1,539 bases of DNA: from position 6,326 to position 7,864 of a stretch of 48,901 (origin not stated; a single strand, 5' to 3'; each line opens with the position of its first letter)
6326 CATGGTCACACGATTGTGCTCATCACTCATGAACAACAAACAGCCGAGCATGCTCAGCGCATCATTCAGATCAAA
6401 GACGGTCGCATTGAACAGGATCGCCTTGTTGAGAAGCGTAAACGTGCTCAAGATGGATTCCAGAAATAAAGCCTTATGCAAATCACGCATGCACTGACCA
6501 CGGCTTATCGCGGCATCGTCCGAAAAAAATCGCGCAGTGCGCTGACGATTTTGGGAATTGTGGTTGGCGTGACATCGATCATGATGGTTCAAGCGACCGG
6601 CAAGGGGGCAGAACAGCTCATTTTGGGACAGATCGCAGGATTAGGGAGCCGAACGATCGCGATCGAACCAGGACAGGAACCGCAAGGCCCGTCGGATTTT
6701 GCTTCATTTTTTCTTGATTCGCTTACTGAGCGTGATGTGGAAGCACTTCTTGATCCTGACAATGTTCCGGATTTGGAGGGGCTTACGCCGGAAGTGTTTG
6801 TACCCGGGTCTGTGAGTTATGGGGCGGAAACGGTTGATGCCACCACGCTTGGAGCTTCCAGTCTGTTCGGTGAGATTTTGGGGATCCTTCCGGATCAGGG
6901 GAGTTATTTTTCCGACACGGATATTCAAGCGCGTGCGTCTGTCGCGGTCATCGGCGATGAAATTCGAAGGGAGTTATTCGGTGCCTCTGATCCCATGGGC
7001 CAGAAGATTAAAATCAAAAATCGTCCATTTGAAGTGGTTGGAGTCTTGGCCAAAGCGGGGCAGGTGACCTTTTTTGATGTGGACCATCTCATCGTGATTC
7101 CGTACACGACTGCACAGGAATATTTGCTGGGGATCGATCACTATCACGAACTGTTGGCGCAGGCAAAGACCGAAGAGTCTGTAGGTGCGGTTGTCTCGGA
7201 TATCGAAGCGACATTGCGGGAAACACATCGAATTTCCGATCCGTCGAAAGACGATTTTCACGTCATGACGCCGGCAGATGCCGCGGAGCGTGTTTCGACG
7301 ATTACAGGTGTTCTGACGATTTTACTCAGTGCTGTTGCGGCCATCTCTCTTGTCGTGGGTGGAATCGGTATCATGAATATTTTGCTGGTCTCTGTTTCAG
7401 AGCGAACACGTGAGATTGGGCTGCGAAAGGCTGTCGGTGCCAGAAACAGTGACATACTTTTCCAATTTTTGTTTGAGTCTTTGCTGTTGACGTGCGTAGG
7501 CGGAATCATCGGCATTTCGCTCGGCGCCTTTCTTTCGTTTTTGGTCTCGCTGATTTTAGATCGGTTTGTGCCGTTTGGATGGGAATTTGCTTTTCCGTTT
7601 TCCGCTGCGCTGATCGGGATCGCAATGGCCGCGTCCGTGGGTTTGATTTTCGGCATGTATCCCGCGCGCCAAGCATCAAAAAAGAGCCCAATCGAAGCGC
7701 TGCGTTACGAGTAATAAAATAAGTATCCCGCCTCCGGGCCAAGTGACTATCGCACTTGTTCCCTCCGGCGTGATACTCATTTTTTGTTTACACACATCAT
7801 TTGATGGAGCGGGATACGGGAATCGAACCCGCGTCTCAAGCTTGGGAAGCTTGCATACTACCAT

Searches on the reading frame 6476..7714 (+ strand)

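Call 101: search_protein_families(library=pfam, proteins=[window:6476-7714:+], max_evalue=0.00001)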
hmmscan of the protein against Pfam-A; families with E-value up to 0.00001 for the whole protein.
window:6476-7714:+ (412 aa): 2 families
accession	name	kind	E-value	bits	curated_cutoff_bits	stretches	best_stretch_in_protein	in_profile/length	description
PF12704.14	MacB_PCD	-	4.7e-41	141.8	27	1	21-245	1-206/207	MacB-like periplasmic core domain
PF02687.27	FtsX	-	1.1e-21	77.5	25.5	1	286-405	2-120/120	FtsX-like permease C-terminal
